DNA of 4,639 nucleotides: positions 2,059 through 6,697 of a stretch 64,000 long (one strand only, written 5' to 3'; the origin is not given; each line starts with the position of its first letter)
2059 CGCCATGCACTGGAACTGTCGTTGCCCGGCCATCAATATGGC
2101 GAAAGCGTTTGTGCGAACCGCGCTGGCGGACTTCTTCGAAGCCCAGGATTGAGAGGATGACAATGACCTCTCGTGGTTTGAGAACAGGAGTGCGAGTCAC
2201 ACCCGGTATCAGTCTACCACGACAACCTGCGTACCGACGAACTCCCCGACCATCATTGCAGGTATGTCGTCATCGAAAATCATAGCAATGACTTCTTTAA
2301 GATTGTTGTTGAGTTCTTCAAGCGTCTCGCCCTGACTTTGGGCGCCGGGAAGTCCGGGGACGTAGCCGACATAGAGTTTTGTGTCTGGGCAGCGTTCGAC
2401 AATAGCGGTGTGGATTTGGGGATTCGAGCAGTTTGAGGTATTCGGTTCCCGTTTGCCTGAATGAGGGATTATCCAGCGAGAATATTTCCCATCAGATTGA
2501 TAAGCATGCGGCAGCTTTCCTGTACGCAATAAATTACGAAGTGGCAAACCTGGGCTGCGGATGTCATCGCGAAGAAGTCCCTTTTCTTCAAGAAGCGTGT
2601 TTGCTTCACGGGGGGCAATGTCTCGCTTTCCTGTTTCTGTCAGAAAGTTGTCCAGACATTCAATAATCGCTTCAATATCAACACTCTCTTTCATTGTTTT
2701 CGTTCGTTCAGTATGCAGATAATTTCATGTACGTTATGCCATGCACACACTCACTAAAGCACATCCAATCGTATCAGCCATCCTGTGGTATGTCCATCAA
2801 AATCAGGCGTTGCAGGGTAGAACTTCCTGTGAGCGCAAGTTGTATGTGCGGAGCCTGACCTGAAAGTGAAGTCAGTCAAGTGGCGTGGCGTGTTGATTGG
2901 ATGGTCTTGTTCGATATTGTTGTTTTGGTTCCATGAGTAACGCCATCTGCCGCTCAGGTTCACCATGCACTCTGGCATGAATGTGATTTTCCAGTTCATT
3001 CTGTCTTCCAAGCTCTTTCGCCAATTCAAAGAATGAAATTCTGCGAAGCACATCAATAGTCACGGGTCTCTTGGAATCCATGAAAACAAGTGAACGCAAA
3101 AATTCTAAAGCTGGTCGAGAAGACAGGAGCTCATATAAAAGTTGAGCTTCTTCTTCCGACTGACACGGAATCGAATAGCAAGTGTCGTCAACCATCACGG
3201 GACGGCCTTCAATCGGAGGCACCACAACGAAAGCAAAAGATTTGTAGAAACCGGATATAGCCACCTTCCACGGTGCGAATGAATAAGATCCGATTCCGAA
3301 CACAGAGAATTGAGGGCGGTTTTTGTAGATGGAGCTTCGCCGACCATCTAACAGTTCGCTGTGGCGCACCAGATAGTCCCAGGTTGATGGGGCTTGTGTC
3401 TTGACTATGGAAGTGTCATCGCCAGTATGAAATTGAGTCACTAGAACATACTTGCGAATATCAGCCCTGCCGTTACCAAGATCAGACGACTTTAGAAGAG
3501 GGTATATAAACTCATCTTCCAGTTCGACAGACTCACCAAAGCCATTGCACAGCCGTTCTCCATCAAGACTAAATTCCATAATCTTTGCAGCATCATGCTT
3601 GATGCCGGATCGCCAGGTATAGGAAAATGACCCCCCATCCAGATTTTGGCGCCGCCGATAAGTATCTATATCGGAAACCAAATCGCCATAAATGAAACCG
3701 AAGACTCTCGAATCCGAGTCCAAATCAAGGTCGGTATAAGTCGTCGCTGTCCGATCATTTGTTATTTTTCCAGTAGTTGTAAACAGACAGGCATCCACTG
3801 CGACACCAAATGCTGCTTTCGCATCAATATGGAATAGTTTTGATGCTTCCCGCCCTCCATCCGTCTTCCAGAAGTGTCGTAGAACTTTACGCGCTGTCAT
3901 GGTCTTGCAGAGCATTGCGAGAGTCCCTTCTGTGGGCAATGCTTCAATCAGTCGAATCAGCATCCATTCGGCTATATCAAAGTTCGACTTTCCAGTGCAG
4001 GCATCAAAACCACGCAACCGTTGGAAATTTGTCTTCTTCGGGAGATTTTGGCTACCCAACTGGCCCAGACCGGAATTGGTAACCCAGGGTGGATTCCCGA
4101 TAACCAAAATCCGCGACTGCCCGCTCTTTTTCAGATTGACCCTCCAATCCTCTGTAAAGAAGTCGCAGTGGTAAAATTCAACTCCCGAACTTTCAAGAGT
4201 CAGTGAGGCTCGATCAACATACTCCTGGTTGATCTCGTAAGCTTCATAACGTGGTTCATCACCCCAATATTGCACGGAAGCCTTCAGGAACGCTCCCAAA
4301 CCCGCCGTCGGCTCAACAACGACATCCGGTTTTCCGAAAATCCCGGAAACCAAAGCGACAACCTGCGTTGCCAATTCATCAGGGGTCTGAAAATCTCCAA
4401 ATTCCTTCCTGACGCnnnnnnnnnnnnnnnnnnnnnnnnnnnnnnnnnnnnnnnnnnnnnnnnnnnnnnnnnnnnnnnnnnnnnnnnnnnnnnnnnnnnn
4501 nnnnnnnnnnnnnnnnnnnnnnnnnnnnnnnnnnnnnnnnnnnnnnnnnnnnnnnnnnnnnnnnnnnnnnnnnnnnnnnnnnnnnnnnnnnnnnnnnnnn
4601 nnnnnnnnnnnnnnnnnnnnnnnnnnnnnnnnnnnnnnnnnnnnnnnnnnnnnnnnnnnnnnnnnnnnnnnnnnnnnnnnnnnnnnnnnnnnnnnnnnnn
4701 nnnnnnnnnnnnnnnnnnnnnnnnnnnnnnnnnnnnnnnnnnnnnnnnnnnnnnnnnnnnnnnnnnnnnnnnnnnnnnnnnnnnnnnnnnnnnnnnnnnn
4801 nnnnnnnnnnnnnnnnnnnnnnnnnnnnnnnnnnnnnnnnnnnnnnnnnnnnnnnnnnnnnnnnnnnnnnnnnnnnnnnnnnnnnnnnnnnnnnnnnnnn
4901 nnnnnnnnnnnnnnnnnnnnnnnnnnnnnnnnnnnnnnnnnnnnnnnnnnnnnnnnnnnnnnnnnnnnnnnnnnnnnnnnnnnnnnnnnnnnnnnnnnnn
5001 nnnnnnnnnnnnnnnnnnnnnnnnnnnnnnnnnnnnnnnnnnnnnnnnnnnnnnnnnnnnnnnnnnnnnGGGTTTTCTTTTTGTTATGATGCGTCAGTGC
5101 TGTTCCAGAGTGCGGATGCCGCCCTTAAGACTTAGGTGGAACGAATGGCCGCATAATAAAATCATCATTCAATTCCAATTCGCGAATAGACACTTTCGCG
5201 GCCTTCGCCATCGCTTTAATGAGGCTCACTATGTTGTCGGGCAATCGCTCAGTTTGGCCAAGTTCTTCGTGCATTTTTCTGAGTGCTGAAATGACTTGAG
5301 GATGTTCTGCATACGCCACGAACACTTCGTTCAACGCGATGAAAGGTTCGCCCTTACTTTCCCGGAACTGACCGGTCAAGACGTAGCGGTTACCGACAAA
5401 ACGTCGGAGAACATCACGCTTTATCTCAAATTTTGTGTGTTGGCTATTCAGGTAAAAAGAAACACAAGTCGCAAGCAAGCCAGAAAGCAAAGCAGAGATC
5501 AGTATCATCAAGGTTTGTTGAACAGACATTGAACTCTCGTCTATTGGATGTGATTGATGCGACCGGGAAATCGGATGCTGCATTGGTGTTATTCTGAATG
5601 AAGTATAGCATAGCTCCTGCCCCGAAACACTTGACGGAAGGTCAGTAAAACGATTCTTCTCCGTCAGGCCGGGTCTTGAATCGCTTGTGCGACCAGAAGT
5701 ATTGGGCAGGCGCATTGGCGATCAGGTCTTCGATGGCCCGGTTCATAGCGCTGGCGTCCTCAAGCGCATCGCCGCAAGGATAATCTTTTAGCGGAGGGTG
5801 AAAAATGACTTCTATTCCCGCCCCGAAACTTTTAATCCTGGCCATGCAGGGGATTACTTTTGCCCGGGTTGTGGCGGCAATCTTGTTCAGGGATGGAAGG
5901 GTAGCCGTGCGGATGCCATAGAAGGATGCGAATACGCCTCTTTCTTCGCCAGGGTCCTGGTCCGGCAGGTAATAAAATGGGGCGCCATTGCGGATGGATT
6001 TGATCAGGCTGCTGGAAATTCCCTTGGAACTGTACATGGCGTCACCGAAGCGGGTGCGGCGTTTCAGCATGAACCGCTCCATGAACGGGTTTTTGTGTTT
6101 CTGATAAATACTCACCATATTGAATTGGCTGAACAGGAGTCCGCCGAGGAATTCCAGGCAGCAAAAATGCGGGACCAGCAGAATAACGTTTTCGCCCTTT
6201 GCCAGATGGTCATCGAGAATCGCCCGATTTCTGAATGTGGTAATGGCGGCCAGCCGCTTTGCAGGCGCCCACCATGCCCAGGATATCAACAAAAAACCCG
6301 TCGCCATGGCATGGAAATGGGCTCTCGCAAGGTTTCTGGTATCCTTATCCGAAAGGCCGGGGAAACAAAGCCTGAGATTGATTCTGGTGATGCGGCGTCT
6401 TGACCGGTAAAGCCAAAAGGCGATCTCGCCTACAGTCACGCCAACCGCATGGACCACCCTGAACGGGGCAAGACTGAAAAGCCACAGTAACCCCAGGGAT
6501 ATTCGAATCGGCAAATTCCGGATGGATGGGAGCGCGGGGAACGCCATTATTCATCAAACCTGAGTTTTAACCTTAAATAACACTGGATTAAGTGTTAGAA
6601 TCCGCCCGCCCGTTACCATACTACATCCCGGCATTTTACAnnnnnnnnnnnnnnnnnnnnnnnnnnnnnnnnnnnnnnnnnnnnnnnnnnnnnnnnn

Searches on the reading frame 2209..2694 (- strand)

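Call 91: search_protein_families(library=pfam, proteins=[window:2209-2694:-], max_evalue=0.01)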
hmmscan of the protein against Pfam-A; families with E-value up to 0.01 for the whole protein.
window:2209-2694:- (161 aa): 2 families
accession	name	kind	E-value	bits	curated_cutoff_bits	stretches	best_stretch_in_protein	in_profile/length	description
PF21748.3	UPF0150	-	4.4e-07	30.2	27.3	1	94-136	7-49/64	UPF0150-like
PF15919.11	HicB_lk_antitox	-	6e-05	23.6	27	1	98-143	4-48/123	HicB_like antitoxin of bacterial toxin-antitoxin system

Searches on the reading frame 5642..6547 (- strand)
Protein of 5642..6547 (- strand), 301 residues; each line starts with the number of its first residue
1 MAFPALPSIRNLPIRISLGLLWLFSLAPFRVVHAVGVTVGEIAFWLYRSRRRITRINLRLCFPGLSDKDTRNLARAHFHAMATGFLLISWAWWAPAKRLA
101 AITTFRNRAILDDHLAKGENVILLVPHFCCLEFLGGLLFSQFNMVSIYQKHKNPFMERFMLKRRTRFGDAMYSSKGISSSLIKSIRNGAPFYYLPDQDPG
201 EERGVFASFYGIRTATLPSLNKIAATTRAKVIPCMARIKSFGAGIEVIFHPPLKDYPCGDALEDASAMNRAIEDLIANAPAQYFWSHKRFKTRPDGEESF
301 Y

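Call 70: find_homologous_proteins(query=window:5642-6547:-, max_evalue=1e-60)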
Query window:5642-6547:- (301 aa): 185 proteins with E <= 1e-60 among 1777 candidates; the best 120 are listed.
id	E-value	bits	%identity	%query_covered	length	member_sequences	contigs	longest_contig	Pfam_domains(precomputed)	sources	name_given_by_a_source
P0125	4.3e-204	694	100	100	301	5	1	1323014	PF03279.19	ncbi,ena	-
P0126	5.2e-179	612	90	98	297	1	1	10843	PF03279.19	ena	-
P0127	2.1e-177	607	87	100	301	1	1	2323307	PF03279.19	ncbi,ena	-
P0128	1.0e-174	598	85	98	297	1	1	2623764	PF03279.19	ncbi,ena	-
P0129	3.1e-174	596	84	99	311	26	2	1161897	PF03279.19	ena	-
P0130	3.1e-172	590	85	98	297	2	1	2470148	PF03279.19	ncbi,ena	-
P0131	5.9e-164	562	83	97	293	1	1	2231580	PF03279.19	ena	-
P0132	2.8e-133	462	89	73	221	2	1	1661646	PF03279.19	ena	-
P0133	3.6e-109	383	56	98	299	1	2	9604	PF03279.19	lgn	-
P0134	4.7e-109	382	55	98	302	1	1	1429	PF03279.19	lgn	-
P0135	1.2e-108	381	55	97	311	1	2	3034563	PF03279.19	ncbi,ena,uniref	ncbi:lysophospholipid acyltransferase family protein [Candidatus Spongiihabitans sp.]|uniref:lysopho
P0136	4.1e-107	376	55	90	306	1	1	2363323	PF03279.19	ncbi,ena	-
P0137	1.1e-106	374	54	98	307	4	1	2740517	PF03279.19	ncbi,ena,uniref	ncbi:lysophospholipid acyltransferase family protein [Candidatus Spongiihabitans sp.]|uniref:lysopho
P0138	4.4e-106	372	53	98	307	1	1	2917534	PF03279.19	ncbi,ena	-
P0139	6.3e-106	372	56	98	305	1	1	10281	PF03279.19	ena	-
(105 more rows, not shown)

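Call 72: list_cluster_members(proteins=[P0125])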
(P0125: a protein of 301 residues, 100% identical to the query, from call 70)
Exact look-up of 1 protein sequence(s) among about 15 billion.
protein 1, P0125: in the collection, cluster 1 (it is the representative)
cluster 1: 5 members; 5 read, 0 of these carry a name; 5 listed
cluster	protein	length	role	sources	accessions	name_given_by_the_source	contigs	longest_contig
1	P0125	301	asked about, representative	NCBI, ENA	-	-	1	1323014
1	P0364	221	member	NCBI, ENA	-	-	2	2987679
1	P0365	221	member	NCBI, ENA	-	-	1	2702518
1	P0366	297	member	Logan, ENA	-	-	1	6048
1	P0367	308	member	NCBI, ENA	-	-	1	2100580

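Call 74: find_encoding_contigs(protein=P0367, flank=5000, max_places=2)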
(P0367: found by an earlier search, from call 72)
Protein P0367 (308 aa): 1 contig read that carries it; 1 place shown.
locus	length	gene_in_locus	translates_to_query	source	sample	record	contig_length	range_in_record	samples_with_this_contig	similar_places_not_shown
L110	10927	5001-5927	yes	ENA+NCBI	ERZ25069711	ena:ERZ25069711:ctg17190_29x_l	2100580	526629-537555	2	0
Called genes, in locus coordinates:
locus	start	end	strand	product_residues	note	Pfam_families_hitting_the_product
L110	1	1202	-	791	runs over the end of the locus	PF01464:SLT, PF01476:LysM (weak), PF23446:LysM1_NFP_LYK (faint), PF23473:LysM3_LYK4_5 (faint), PF01476:LysM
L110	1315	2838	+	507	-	PF05681:Fumerase, PF05683:Fumerase_C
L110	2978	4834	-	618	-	PF03600:CitMHS, PF02080:TrkA_C, PF00939:Na_sulph_symp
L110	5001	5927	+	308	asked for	PF03279:Lip_A_acyltrans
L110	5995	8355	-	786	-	PF22548:AEP-TOTE, PF00270:DEAD, PF04851:ResIII, PF00271:Helicase_C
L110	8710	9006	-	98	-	-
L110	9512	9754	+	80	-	PF21748:UPF0150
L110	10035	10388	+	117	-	-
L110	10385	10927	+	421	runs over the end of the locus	PF00365:PFK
